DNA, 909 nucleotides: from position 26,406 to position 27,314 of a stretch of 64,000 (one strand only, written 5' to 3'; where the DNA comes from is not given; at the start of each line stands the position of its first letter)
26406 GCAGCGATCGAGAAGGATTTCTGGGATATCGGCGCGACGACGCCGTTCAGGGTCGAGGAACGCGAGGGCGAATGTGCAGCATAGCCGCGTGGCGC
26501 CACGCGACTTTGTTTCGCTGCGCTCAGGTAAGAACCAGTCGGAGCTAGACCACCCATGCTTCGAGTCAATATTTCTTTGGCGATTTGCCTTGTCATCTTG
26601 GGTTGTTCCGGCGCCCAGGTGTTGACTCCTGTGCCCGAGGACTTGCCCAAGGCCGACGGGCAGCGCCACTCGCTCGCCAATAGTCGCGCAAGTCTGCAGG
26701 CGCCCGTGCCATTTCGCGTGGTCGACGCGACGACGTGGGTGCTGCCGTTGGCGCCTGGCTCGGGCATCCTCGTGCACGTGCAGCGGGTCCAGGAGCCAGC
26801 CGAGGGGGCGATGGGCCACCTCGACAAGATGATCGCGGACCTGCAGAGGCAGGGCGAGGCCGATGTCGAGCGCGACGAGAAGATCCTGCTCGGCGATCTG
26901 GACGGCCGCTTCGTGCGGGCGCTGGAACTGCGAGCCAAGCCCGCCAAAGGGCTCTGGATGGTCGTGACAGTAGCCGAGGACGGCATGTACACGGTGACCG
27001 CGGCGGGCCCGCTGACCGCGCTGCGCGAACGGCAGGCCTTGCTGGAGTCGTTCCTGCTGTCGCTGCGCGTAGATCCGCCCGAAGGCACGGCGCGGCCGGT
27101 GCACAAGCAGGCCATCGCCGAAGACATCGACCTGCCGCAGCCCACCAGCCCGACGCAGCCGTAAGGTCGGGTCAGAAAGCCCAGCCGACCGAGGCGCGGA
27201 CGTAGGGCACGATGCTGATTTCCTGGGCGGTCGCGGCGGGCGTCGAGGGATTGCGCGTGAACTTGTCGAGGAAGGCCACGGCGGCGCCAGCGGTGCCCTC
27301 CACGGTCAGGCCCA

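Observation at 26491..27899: Identical 34-bp palindrome-containing element upstream of two convergent envelope genes, in mirrored orientation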

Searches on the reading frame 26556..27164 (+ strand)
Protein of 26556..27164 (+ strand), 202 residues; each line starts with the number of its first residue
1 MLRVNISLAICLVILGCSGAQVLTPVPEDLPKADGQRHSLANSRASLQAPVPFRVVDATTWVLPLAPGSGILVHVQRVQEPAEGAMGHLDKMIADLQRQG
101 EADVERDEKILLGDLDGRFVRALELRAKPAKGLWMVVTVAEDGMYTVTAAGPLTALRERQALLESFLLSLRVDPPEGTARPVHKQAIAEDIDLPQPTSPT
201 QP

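Call 9: search_protein_families(library=pfam, proteins=[window:26556-27164:+], max_evalue=0.01)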
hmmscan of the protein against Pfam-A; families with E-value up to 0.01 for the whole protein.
window:26556-27164:+ (202 aa): 0 families

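Call 10: find_encoding_contigs(protein=window:26556-27164:+, flank=10000, max_places=10)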
Protein window:26556-27164:+ (202 aa): 4 contigs read that carry it; 3 places shown.
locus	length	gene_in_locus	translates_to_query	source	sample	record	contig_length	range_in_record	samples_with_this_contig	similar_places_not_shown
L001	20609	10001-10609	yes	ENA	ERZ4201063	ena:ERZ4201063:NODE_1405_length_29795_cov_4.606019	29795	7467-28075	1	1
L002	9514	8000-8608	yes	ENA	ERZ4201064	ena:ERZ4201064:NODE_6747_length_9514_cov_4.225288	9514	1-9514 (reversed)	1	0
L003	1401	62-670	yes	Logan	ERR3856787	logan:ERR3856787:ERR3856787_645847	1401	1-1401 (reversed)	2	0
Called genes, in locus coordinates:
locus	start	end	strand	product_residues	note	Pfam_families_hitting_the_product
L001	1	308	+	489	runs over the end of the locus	PF00883:Peptidase_M17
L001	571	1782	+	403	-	-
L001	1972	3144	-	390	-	PF21016:RlmN_N, PF04055:Radical_SAM (faint)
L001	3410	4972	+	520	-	PF00072:Response_reg, PF07728:AAA_5 (faint), PF00158:Sigma54_activat, PF14532:Sigma54_activ_2, PF25601:AAA_lid_14, PF02954:HTH_8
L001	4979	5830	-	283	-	PF10728:DUF2520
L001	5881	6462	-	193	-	PF01467:CTP_transf_like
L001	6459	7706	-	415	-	PF07075:NamZ_N, PF20732:NamZ_C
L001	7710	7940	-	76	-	-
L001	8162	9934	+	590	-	PF03460:NIR_SIR_ferr, PF01077:NIR_SIR, PF03460:NIR_SIR_ferr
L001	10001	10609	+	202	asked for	-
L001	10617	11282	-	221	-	-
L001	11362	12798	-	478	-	PF07690:MFS_1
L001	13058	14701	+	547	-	-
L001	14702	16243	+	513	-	PF04851:ResIII, PF00270:DEAD, PF00271:Helicase_C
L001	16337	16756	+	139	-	PF06445:GyrI-like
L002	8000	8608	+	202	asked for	-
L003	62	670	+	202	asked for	-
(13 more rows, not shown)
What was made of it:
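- Checked: Independent gene calls on ENA contigs give the same gene limits (call 10).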

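Call 11: find_homologous_proteins(query=window:26556-27164:+)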
Query window:26556-27164:+ (202 aa): 8 proteins with E <= 0.001 among 702 candidates.
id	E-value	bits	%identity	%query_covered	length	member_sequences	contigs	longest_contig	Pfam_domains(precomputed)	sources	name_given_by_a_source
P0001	3.9e-126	436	100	100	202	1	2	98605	-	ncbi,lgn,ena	-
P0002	7.2e-95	334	81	94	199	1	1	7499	-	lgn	-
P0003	8.8e-75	269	63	100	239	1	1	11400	-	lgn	-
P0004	1.8e-63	232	54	100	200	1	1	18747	-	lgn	-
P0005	3.8e-63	231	66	81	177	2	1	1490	-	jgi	jgi:hypothetical protein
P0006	3.8e-33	133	42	94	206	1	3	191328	-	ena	-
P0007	2.6e-27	114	41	78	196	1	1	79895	-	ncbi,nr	ncbi:MAG: hypothetical protein EXR79_07030 [Myxococcales bacterium]|nr:hypothetical protein [Myxococ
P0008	5.2e-27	113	37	94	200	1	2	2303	-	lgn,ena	-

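Call 13: find_encoding_contigs(protein=P0002, flank=6000, max_places=3)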
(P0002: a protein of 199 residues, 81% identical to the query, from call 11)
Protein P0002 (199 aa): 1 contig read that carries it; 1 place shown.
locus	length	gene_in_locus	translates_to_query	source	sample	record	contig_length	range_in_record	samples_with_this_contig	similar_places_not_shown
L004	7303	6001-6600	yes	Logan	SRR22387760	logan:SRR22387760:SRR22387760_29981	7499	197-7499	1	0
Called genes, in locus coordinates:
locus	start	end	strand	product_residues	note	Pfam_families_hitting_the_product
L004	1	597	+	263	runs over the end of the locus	?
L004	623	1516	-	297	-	PF10728:DUF2520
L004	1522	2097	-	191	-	PF01467:CTP_transf_like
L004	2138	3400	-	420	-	PF07075:NamZ_N, PF20732:NamZ_C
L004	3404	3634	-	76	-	-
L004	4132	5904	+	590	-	PF03460:NIR_SIR_ferr, PF01077:NIR_SIR, PF03460:NIR_SIR_ferr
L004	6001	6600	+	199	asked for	-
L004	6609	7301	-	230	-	?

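Call 14: find_encoding_contigs(protein=P0003, flank=6000, max_places=3)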
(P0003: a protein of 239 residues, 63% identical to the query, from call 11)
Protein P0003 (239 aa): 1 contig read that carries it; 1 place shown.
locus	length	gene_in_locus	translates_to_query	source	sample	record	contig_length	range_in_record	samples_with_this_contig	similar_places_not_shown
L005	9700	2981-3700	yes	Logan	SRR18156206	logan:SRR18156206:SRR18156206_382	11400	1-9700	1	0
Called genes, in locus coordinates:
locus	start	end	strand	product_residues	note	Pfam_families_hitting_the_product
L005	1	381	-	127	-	?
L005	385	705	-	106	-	-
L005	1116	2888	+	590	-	PF03460:NIR_SIR_ferr, PF01077:NIR_SIR, PF03460:NIR_SIR_ferr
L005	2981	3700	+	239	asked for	-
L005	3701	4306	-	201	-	-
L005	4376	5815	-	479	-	PF07690:MFS_1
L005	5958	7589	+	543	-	-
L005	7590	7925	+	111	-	-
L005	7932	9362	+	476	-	PF00270:DEAD, PF04851:ResIII, PF00271:Helicase_C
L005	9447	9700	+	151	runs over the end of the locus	PF06445:GyrI-like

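Call 15: find_encoding_contigs(protein=P0004, flank=6000, max_places=3)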
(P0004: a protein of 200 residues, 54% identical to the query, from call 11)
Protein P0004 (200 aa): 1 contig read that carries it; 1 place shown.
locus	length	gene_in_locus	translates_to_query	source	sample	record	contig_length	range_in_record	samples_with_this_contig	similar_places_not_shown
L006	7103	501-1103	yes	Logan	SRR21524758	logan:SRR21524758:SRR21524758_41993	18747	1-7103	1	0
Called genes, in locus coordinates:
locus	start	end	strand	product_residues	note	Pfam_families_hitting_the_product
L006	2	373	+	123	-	?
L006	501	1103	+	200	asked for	-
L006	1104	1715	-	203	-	-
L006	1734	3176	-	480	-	PF07690:MFS_1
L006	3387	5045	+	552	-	-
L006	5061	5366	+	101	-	-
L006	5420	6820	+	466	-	PF00270:DEAD, PF04851:ResIII, PF00271:Helicase_C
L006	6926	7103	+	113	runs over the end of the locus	PF01050:MannoseP_isomer, PF07385:Lyx_isomer (faint), PF07883:Cupin_2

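Call 16: find_encoding_contigs(protein=P0006, flank=6000, max_places=3)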
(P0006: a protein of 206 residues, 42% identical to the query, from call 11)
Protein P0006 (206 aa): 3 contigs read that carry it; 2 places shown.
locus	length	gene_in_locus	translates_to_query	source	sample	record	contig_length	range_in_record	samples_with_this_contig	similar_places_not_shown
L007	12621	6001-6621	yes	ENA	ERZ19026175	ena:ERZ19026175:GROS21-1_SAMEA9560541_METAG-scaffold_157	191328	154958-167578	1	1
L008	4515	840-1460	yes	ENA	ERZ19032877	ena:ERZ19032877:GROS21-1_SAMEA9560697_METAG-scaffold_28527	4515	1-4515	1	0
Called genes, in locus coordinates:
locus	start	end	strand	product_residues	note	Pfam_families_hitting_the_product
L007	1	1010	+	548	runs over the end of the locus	PF00072:Response_reg, PF00158:Sigma54_activat, PF14532:Sigma54_activ_2, PF07728:AAA_5 (faint), PF25601:AAA_lid_14, PF02954:HTH_8 (weak)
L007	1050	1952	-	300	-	PF10728:DUF2520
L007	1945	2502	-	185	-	PF01467:CTP_transf_like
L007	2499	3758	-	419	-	PF07075:NamZ_N, PF20732:NamZ_C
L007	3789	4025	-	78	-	-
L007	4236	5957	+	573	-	PF03460:NIR_SIR_ferr, PF01077:NIR_SIR, PF03460:NIR_SIR_ferr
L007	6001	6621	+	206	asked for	-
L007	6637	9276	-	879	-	PF13522:GATase_6, PF13537:GATase_7 (weak), PF01380:SIS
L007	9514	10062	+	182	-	PF00583:Acetyltransf_1, PF13673:Acetyltransf_10, PF13508:Acetyltransf_7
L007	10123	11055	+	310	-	PF19307:SrpI-like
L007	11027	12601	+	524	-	PF00155:Aminotran_1_2 (weak), PF00266:Aminotran_5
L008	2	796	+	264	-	?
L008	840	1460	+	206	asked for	-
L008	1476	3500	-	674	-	-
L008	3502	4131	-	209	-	-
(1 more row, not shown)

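Call 17: find_encoding_contigs(protein=P0007, flank=6000, max_places=3)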
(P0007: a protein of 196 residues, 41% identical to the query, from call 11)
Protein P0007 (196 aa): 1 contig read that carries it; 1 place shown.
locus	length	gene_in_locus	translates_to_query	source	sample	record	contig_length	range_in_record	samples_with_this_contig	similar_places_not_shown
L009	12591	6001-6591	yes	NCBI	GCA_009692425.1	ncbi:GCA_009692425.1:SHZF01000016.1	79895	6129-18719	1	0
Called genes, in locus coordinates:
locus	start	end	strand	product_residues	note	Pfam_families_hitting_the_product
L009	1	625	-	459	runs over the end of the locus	PF13458:Peripla_BP_6, PF01094:ANF_receptor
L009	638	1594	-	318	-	PF10728:DUF2520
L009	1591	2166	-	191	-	PF01467:CTP_transf_like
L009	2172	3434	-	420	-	PF07075:NamZ_N, PF20732:NamZ_C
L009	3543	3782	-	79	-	-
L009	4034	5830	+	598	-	PF03460:NIR_SIR_ferr, PF01077:NIR_SIR, PF03460:NIR_SIR_ferr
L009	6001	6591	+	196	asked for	-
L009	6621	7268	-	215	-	-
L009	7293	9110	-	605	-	PF07690:MFS_1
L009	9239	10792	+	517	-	-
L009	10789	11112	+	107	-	-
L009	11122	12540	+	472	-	PF00270:DEAD, PF04851:ResIII, PF00271:Helicase_C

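Call 41: find_encoding_contigs(protein=P0005, flank=3000, max_places=3)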
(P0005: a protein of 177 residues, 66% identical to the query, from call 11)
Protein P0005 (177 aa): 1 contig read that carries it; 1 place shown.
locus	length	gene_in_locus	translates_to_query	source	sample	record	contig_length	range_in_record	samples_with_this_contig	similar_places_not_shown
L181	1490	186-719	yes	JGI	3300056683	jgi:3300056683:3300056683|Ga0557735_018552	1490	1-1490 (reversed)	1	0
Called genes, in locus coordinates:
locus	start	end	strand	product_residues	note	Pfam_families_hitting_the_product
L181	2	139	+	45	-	?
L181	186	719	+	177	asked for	-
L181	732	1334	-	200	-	-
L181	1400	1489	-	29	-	?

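Call 60: search_protein_families(library=ncbifam, proteins=[window:26556-27164:+], max_evalue=0.01)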
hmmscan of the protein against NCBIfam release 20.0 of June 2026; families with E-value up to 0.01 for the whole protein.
window:26556-27164:+ (202 aa): 0 families

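Call 68: predict_structure(alignment_id=A3)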
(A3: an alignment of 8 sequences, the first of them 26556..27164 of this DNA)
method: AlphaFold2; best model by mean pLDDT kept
length: 202 residues; sequences in the alignment: 8
mean_pLDDT: 80.0   pTM: 0.71
mean pLDDT of the five models: 80.0, 78.5, 77.5, 68.2, 61.8
residues with pLDDT >= 90: 104; 70-90: 47; 50-70: 20; < 50: 31
segments of 3 or more residues with pLDDT < 50: 1-22, 181-186
pLDDT, mean of each block of 10 residues (from residue 1): 42 41 65 93 92 93 89 94 91 90 92 91 84 90 92 93 96 74 47 54 52
secondary structure, 60 per line:
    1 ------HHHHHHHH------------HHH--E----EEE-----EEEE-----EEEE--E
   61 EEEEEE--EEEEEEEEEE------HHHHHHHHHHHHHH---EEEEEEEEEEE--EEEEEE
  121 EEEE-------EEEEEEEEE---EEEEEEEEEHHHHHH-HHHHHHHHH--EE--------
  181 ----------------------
elements in order: H7-14 E37-39 E45-48 E54-57 E60-66 E69-78 H85-98 E102-112 E115-124 E132-140 E144-152 H153-158 H160-168
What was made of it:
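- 26556..27164 (+): Lipoprotein gene, 202 aa. The lipobox is ILGC|SG, and the predicted fold resembles PsbP / DcrB / Mog1. The model has pLDDT 80 (call 68).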

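Call 71: fold_search(model_id=the predicted structure, library=pdb)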
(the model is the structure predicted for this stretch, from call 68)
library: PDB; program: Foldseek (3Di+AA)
matches with E <= 10: 1273; with E <= 0.001: 35
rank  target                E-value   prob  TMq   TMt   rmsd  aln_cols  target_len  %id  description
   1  2xb3                  3.4e-06  1.00  0.49  0.61   4.5       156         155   11  The Structure of Cyanobacterial PsbP (released 2010-08-25)
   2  8z9d_P                4.2e-06  1.00  0.50  0.54  10.4       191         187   11  cryo-EM structure of PSII-LHCII megacomplex from spinach (released 2024-11-13)
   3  4rth_B                5.5e-06  1.00  0.45  0.53   5.3       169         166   11  The crystal structure of PsbP from Zea mays (released 2015-03-11)
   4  2lnj_MODEL_1_A        5.8e-06  1.00  0.49  0.57   8.3       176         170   11  Solution Structure of Cyanobacterial PsbP (CyanoP) from Synechocystis sp. PCC 6803 (released 2012-06-06)
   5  1v2b_B                6.1e-06  1.00  0.50  0.63   4.6       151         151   12  Crystal Structure of PsbP Protein in the Oxygen-Evolving Complex of Photosystem II from Higher Plants (released 2004-05-18)
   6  1v2b_A                6.5e-06  1.00  0.49  0.63   4.7       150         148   13  Crystal Structure of PsbP Protein in the Oxygen-Evolving Complex of Photosystem II from Higher Plants (released 2004-05-18)
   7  6e8a_B                7.6e-06  1.00  0.44  0.59  10.7       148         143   15  Crystal structure of DcrB from Salmonella enterica at 1.92 Angstroms resolution (released 2018-10-31)
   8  4rth_A                1.0e-05  1.00  0.50  0.59   4.9       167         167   11  The crystal structure of PsbP from Zea mays (released 2015-03-11)
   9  3jcu_P                1.1e-05  1.00  0.48  0.56   5.5       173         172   12  Cryo-EM structure of spinach PSII-LHCII supercomplex at 3.2 Angstrom resolution (released 2016-05-25)
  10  6e8a_A                2.3e-05  1.00  0.43  0.56  10.8       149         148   16  Crystal structure of DcrB from Salmonella enterica at 1.92 Angstroms resolution (released 2018-10-31)
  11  5xnl_P                2.3e-05  1.00  0.47  0.51   9.6       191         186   11  Structure of stacked C2S2M2-type PSII-LHCII supercomplex from Pisum sativum (released 2017-09-20)
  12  2vu4                  2.4e-05  1.00  0.51  0.66   4.3       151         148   12  Structure of PsbP protein from Spinacia oleracea at 1.98 A resolution (released 2009-07-21)
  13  9grx_0                2.8e-05  1.00  0.52  0.65   4.3       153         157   10  NDH-PSI-LHCI supercomplex from S. oleracea (released 2025-02-12)
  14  4rti                  3.3e-05  1.00  0.52  0.58   5.1       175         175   11  The crystal structure of PsbP from Spinacia oleracea (released 2015-03-11)
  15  9i4t_P                3.3e-05  1.00  0.48  0.55   5.4       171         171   10  Photosystem II from Arabidopsis thaliana (released 2026-03-25)
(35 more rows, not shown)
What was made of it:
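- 26556..27164 (+): Foldseek hits PsbP and DcrB at E of about 1e-6 (call 71).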
